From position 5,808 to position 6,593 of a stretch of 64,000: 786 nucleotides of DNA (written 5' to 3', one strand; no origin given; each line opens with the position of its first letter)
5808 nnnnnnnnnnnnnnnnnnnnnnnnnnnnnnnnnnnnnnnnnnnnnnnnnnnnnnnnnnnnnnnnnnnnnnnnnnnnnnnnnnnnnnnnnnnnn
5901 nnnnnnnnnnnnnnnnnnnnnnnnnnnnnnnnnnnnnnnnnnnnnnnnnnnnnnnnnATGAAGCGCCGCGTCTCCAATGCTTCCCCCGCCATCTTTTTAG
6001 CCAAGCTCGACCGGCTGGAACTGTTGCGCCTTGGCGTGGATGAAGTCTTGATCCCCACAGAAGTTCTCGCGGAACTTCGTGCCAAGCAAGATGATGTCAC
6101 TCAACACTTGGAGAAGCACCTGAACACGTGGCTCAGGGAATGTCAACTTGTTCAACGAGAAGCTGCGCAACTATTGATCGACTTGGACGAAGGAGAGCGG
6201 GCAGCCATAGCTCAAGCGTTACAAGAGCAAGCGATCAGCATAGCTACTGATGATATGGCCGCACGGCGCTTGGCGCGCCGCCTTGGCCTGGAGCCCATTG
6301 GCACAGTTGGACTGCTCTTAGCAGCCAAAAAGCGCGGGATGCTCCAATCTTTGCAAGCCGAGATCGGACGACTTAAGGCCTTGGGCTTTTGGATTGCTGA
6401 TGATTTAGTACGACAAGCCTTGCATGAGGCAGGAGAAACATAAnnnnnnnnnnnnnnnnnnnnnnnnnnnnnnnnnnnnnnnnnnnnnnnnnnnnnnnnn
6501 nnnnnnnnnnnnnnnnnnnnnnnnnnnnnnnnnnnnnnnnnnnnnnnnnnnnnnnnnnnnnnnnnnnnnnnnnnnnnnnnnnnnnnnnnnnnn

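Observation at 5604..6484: tRNA-Val with duplicated 3' half flanking a toxin-antitoxin islet (degenerate integrative element?)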

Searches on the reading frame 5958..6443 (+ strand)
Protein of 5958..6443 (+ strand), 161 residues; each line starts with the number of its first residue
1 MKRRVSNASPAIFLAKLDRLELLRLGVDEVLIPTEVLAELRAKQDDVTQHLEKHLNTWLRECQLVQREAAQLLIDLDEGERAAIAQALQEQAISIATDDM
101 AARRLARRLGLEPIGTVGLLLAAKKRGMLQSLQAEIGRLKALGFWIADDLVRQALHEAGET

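Call 8: search_protein_families(library=pfam, proteins=[window:5958-6443:+], max_evalue=0.01)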
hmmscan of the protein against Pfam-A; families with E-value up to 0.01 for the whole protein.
window:5958-6443:+ (161 aa): 2 families
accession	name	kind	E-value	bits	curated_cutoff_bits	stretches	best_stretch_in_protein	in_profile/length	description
PF11848.13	DUF3368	-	8e-11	42.1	27.3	1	114-158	2-46/46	Domain of unknown function (DUF3368)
PF06564.18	CBP_BcsQ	-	0.0025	17.8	21.3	1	41-111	88-160/234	Cellulose biosynthesis protein BcsQ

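Call 22: find_homologous_proteins(query=window:5958-6440:+)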
Query window:5958-6440:+ (161 aa): 141 proteins with E <= 0.001 among 8000 candidates; the best 120 are listed.
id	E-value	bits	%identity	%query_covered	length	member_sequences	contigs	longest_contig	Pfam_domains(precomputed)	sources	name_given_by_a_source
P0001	1.6e-92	325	99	100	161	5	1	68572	PF11848.14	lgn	-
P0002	1.1e-78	280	84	100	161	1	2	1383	PF11848.14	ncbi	-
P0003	1.1e-76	274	84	99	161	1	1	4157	PF11848.14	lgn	-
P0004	1.2e-70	254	78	99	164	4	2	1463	PF11848.14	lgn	-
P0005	5.9e-58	213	97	68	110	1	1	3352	PF11848.14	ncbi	ncbi:MAG: DUF3368 domain-containing protein, partial [Candidatus Methanomethylicaceae archaeon]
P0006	2.9e-53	198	63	99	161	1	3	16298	PF11848.14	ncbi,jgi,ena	-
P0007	4.0e-53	197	61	100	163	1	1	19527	PF11848.14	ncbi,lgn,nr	ncbi:MAG TPA: DUF3368 domain-containing protein [Alphaproteobacteria bacterium]|nr:DUF3368 domain-co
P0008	7.8e-53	196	61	100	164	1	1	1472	PF11848.14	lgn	-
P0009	2.1e-52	195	63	99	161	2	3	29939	PF11848.14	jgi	-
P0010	5.3e-52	194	63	99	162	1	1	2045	PF11848.14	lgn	-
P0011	5.9e-52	194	58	100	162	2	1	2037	PF11848.14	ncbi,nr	ncbi:MAG: DUF3368 domain-containing protein [Armatimonadetes bacterium]|nr:DUF3368 domain-containing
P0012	7.2e-52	193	62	99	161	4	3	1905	PF11848.14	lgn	-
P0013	1.1e-51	193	57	99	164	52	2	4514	PF11848.14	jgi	-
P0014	3.5e-51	191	58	99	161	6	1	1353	PF11848.14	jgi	jgi:predicted nucleic acid-binding protein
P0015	7.3e-51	190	58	100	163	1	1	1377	PF11848.14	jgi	jgi:predicted nucleic acid-binding protein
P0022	3.6e-49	184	61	99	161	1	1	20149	PF11848.14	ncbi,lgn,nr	ncbi:MAG: DUF3368 domain-containing protein [Chloroflexi bacterium]|nr:DUF3368 domain-containing pro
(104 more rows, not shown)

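Call 23: find_encoding_contigs(protein=P0001, flank=6000, max_places=4)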
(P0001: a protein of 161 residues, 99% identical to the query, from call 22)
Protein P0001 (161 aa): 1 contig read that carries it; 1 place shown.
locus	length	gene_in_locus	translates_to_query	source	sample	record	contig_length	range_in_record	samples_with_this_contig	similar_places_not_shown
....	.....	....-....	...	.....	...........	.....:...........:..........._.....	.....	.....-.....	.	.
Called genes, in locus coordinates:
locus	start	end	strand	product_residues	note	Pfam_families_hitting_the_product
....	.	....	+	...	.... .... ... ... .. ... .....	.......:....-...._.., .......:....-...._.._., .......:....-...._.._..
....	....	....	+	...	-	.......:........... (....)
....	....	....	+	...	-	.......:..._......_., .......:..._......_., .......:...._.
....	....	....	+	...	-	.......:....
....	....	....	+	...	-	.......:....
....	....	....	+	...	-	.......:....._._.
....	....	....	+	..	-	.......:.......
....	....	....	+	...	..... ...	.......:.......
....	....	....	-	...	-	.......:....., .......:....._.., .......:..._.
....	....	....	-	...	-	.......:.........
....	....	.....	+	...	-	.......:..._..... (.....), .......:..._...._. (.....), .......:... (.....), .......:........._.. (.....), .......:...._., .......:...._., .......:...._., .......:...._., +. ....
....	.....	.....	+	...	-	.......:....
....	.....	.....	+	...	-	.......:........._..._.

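Call 24: find_encoding_contigs(protein=P0003, flank=5000, max_places=4)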
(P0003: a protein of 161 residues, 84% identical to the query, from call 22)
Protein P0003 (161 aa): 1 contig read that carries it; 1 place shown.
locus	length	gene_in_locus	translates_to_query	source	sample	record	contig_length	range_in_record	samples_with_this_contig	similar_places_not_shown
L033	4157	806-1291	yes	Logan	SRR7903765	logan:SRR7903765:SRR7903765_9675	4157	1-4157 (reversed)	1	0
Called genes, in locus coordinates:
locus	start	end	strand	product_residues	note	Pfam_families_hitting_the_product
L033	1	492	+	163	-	?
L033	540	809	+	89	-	PF03683:UPF0175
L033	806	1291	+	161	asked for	PF11848:DUF3368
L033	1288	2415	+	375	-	-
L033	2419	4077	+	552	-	-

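Call 25: find_encoding_contigs(protein=P0005, flank=5000, max_places=4)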
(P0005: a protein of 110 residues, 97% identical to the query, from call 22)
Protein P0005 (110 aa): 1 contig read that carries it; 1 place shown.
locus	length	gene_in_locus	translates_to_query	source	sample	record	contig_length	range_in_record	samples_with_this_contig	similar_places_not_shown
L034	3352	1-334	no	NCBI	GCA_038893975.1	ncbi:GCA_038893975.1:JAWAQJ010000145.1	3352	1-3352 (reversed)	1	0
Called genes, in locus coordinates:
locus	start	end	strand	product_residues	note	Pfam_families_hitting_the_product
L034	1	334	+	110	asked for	PF11848:DUF3368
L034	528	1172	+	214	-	PF01936:NYN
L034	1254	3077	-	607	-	PF12708:Pect-lyase_RHGA_epim (faint), PF22842:Pel9A-like_beta_helix (faint), PF05048:NosD, PF13229:Beta_helix, PF01696:Adeno_E1B_55K (faint), PF13229:Beta_helix, PF05048:NosD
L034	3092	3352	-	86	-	?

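Call 26: find_encoding_contigs(protein=P0002, flank=5000, max_places=4)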
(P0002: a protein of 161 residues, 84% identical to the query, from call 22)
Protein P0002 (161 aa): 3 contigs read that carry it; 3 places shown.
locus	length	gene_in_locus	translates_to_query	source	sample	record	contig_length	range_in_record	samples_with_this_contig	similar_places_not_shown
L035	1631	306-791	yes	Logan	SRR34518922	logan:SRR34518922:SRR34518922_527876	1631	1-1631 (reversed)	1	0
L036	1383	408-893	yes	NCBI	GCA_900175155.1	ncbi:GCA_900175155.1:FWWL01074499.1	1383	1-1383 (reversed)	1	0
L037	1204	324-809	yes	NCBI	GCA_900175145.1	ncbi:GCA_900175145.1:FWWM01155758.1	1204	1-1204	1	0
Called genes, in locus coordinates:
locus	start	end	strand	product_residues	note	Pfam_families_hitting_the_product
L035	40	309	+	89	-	PF03683:UPF0175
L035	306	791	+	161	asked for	PF11848:DUF3368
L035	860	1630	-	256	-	?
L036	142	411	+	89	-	PF03683:UPF0175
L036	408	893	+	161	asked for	PF11848:DUF3368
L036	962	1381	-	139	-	?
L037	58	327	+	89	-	PF03683:UPF0175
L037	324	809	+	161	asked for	PF11848:DUF3368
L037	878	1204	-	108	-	?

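Call 40: search_protein_families(library=pfam, proteins=[L033:1288-2415:+, L033:2419-4077:+, L033:1-492:+], max_evalue=0.01)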
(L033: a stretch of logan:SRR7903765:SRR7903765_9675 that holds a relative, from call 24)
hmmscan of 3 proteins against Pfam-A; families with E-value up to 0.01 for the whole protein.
L033:1288-2415:+ (375 aa): 0 families

L033:2419-4077:+ (552 aa): 0 families

L033:1-492:+ (163 aa): 1 family
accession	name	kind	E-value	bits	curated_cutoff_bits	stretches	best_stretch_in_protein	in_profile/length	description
PF21863.2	HTH_67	-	0.0031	17.6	27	1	98-154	203-260/268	Helix-turn-helix family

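Call 41: find_encoding_contigs(protein=P0006, flank=4000, max_places=3)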
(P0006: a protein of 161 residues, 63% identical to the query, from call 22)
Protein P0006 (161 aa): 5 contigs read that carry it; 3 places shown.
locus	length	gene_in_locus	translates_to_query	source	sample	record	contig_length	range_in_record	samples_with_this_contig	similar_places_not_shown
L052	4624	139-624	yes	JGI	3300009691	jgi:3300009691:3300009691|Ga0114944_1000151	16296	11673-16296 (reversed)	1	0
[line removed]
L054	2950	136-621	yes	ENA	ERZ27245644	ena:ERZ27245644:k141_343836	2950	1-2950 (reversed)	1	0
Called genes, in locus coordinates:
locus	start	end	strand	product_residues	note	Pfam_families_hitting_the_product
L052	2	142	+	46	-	?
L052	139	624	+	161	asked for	PF11848:DUF3368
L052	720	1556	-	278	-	PF01343:Peptidase_S49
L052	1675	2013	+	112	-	-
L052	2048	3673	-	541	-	PF02776:TPP_enzyme_N, PF00205:TPP_enzyme_M, PF02775:TPP_enzyme_C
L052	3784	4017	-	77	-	-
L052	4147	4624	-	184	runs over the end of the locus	-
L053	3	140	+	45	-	?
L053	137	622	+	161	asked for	PF11848:DUF3368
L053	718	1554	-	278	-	PF01343:Peptidase_S49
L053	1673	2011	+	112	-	-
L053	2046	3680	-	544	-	PF02776:TPP_enzyme_N, PF00205:TPP_enzyme_M, PF02775:TPP_enzyme_C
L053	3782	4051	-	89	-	-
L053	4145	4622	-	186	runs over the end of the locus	-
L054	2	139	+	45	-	?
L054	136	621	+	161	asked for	PF11848:DUF3368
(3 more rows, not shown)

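Call 42: find_encoding_contigs(protein=P0009, flank=4000, max_places=3)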
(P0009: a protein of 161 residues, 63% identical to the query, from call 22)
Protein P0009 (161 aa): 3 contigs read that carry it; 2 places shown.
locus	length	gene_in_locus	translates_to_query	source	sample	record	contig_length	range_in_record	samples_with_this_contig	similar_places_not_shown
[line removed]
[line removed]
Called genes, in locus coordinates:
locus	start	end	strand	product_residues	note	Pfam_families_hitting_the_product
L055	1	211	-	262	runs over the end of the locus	PF01869:BcrAD_BadFG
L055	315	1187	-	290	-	PF00149:Metallophos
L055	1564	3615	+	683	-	PF19773:DUF6259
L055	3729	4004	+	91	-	PF03683:UPF0175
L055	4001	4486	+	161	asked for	PF11848:DUF3368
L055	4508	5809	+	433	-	PF20903:SPL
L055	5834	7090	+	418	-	PF20903:SPL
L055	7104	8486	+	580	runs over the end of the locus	PF01839:FG-GAP (faint), PF18370:RGI_lyase, PF13517:FG-GAP_3 (faint), PF21348:RGL11_C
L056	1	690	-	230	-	?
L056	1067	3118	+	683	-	PF19773:DUF6259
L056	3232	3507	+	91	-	PF03683:UPF0175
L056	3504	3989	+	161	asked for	PF11848:DUF3368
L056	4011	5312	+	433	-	PF20903:SPL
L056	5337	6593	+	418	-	PF20903:SPL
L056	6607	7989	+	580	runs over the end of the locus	PF01839:FG-GAP (faint), PF18370:RGI_lyase, PF13517:FG-GAP_3 (faint), PF21348:RGL11_C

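Call 43: find_encoding_contigs(protein=P0007, flank=4000, max_places=2)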
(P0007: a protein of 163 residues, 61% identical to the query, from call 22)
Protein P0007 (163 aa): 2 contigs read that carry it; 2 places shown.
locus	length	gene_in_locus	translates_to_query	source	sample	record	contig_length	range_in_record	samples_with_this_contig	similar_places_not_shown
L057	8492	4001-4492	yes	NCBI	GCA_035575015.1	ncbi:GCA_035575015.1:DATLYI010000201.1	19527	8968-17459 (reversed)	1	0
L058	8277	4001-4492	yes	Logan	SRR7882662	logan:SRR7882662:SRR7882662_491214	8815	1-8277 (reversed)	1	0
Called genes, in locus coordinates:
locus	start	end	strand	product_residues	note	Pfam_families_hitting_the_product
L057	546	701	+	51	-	-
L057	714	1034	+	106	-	PF01609:DDE_Tnp_1 (weak), PF13586:DDE_Tnp_1_2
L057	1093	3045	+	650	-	PF20473:MmeI_Mtase (weak), PF07669:Eco57I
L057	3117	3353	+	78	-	-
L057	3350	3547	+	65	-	PF10049:DUF2283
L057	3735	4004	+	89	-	PF03683:UPF0175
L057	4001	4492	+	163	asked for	PF11848:DUF3368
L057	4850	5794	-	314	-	PF03050:DDE_Tnp_IS66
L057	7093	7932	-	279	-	PF13546:DDE_5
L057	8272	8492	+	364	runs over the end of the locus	PF00154:RecA_N, PF08423:Rad51, PF06745:ATPase (weak), PF13481:AAA_25 (faint), PF27531:MT3502_N (weak), PF21096:RecA_C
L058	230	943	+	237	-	PF13340:DUF4096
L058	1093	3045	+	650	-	PF20473:MmeI_Mtase (weak), PF07669:Eco57I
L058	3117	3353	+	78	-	-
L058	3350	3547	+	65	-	PF10049:DUF2283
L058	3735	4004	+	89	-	PF03683:UPF0175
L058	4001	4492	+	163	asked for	PF11848:DUF3368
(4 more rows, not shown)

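Call 44: find_encoding_contigs(protein=P0022, flank=4000, max_places=2)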
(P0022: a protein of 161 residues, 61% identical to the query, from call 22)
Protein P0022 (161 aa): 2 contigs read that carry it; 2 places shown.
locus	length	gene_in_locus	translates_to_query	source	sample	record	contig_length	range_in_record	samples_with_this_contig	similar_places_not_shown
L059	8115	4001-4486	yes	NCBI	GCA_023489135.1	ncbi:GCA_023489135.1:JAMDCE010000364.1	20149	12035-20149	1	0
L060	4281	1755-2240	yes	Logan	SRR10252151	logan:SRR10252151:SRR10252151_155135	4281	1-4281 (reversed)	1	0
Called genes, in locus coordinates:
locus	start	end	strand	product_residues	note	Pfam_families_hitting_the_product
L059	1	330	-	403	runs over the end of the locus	PF00999:Na_H_Exchanger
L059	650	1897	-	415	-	PF13229:Beta_helix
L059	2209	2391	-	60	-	-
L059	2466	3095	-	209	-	PF04140:ICMT, PF04191:PEMT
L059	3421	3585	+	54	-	PF00471:Ribosomal_L33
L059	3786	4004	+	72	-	PF03683:UPF0175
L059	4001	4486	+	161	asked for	PF11848:DUF3368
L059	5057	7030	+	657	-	PF07731:Cu-oxidase_2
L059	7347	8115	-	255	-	?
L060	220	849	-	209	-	PF04140:ICMT, PF04191:PEMT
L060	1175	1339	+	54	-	PF00471:Ribosomal_L33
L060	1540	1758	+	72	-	PF03683:UPF0175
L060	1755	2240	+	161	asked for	PF11848:DUF3368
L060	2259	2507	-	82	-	-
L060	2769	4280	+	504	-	?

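Call 63: search_protein_families(library=ncbifam, proteins=[window:5958-6440:+, L034:528-1172:+], max_evalue=0.01)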
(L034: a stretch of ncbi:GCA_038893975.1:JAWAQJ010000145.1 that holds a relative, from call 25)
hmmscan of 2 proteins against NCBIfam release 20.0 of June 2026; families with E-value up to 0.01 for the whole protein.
window:5958-6440:+ (161 aa): 0 families

L034:528-1172:+ (214 aa): 0 families

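Call 64: search_protein_families(library=phrogs, proteins=[window:5958-6440:+, L034:528-1172:+, L033:1288-2415:+, L033:2419-4077:+], max_evalue=0.01)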
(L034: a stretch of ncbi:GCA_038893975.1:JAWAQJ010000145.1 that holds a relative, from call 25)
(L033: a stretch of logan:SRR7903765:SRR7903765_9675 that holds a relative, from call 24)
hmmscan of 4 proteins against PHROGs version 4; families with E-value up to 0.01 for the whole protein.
window:5958-6440:+ (161 aa): 0 families

L034:528-1172:+ (214 aa): 2 families
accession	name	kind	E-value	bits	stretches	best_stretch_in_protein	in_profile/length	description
phrog_7929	-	unknown function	9.8e-09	36.3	1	7-158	3-152/210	-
phrog_5783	-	unknown function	0.0034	18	1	112-154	149-191/246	-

L033:1288-2415:+ (375 aa): 0 families

L033:2419-4077:+ (552 aa): 2 families
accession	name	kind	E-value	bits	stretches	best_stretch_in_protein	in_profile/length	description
phrog_7035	-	unknown function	1.8e-06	27.6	1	388-540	446-603/969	-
phrog_1358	-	moron, auxiliary metabolic gene and host takeover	0.005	15.4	1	428-481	701-755/1382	FtsK/SpoIIIE-like protein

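Call 65: search_solved_structures(query=window:5958-6440:+, max_evalue=1)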
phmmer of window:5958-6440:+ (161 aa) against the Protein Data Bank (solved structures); distinct sequences matched with E-value up to 1: 5.
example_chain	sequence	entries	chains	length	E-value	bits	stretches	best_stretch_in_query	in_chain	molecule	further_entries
8v35_A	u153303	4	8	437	0.64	13.4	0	32-90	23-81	Sulfopropanediol 3-dehydrogenase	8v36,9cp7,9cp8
8v37_A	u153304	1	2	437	0.64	13.4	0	32-90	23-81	Sulfopropanediol 3-dehydrogenase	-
9cp9_A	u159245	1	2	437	0.67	13.3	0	32-90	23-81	Sulfopropanediol 3-dehydrogenase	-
2hqf_A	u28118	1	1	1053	0.78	13.1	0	112-148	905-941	Acriflavine resistance protein B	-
4u95_A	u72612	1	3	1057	0.78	13.1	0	112-148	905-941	Multidrug efflux pump subunit AcrB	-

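Call 71: predict_structure(alignment_id=A2)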
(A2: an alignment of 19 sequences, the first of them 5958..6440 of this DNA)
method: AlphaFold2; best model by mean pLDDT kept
length: 161 residues; sequences in the alignment: 19
mean_pLDDT: 92.5   pTM: 0.88
mean pLDDT of the five models: 92.5, 91.9, 91.9, 91.9, 91.6
residues with pLDDT >= 90: 131; 70-90: 28; 50-70: 2; < 50: 0
segments of 3 or more residues with pLDDT < 50: none
pLDDT, mean of each block of 10 residues (from residue 1): 95 96 97 93 89 95 78 79 91 95 93 97 97 98 94 96 80
secondary structure, 60 per line:
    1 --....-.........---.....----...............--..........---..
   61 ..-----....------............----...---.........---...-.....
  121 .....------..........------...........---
elements in order: E3-6 H8-16 H20-24 E29-33 H34-43 H46-54 E59-62 H68-71 H78-89 E94-96 H100-108 E112-114 H116-125 H132-141 H148-158

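Call 74: fold_search(model_id=the predicted structure, library=pdb)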
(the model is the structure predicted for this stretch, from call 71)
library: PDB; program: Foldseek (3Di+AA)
matches with E <= 10: 1367; with E <= 0.001: 5
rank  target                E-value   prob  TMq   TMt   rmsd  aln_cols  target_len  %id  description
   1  1o4w                  1.4e-04  1.00  0.50  0.62   3.3       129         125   18  CRYSTAL STRUCTURE OF a PIN (PILT N-TERMINUS) DOMAIN CONTAINING PROTEIN (AF0591) FROM ARCHAEOGLOBUS FULGIDUS AT 1.90 A RE (released 2003-07-29)
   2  6zqg_UX               4.5e-04  1.00  0.52  0.57   3.3       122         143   12  Cryo-EM structure of the 90S pre-ribosome from Saccharomyces cerevisiae, state Dis-C (released 2020-09-23)
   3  5h4g_A                6.9e-04  1.00  0.55  0.60   3.5       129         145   17  Structure of PIN-domain protein (VapC4 toxin) from Pyrococcus horikoshii determined at 1.77 A resolution (released 2016-11-23)
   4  1y82_B                7.8e-04  1.00  0.52  0.56   4.1       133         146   16  Conserved hypothetical protein Pfu-367848-001 from Pyrococcus furiosus (released 2005-01-25)
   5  2hww_C                8.3e-04  1.00  0.47  0.52   7.9       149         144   19  Structure of PIN domain of human SMG6 (released 2006-11-14)
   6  5yz4                  1.2e-03  1.00  0.52  0.62   3.4       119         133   13  Structure of the PIN domain endonuclease Utp24 (released 2018-12-19)
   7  5h4g_B                1.2e-03  1.00  0.55  0.62   3.8       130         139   16  Structure of PIN-domain protein (VapC4 toxin) from Pyrococcus horikoshii determined at 1.77 A resolution (released 2016-11-23)
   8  2mdt_MODEL_1_A        1.8e-03  1.00  0.55  0.72   3.1       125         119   16  a PilT N-terminus domain protein SSO1118 from hyperthemophilic archaeon Sulfolobus solfataricus P2 (released 2013-11-20)
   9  5f4h_B                1.9e-03  1.00  0.43  0.19   5.1       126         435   13  Archael RuvB-like Holiday junction helicase (released 2016-12-21)
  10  6zqd_UX               2.0e-03  1.00  0.49  0.47   4.0       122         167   16  Cryo-EM structure of the 90S pre-ribosome from Saccharomyces cerevisiae, state Post-A1 (released 2020-09-23)
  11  6lqs_R4               2.4e-03  1.00  0.49  0.11   5.4       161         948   15  Cryo-EM structure of 90S small subunit preribosomes in transition states (State D) (released 2020-09-16)
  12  9n6v_SL               2.6e-03  1.00  0.49  0.46   4.0       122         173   15  SSU processome maturation and disassembly, State A (released 2025-11-05)
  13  5oql_P                2.7e-03  0.99  0.39  0.34   5.4       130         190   16  Cryo-EM structure of the 90S pre-ribosome from Chaetomium thermophilum (released 2017-10-11)
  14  8rdd                  2.9e-03  1.00  0.49  0.49   4.5       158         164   13  Crystal structure of Saccharomyces cerevisiae Nmd4 protein involved in nonsense mediated mRNA decay (released 2024-08-14)
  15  5jpq_d                3.1e-03  1.00  0.53  0.67   3.1       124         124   14  Cryo-EM structure of the 90S pre-ribosome (released 2016-07-27)
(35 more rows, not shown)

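Call 76: find_related_loci(query=L034:528-1172:+, collection=viral_contigs, flank=6000)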
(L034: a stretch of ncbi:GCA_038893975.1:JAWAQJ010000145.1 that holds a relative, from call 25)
Query L034:528-1172:+ (214 aa) in viral_contigs; peptide patterns used: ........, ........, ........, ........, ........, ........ (x = any residue, [..] = any of these).
8 stretches matched a pattern; 5 encode a relative of the query (tblastn E <= 1e-3); 5 distinct loci.
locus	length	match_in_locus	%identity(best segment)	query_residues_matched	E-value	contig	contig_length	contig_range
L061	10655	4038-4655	67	1-207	2e-94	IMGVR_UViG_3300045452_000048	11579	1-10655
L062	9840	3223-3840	67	1-207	2e-94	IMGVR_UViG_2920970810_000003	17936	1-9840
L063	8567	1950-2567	65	1-207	2e-92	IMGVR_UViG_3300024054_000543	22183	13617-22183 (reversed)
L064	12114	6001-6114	45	159-196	3e-4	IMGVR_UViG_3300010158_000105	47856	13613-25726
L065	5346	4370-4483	45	159-196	3e-4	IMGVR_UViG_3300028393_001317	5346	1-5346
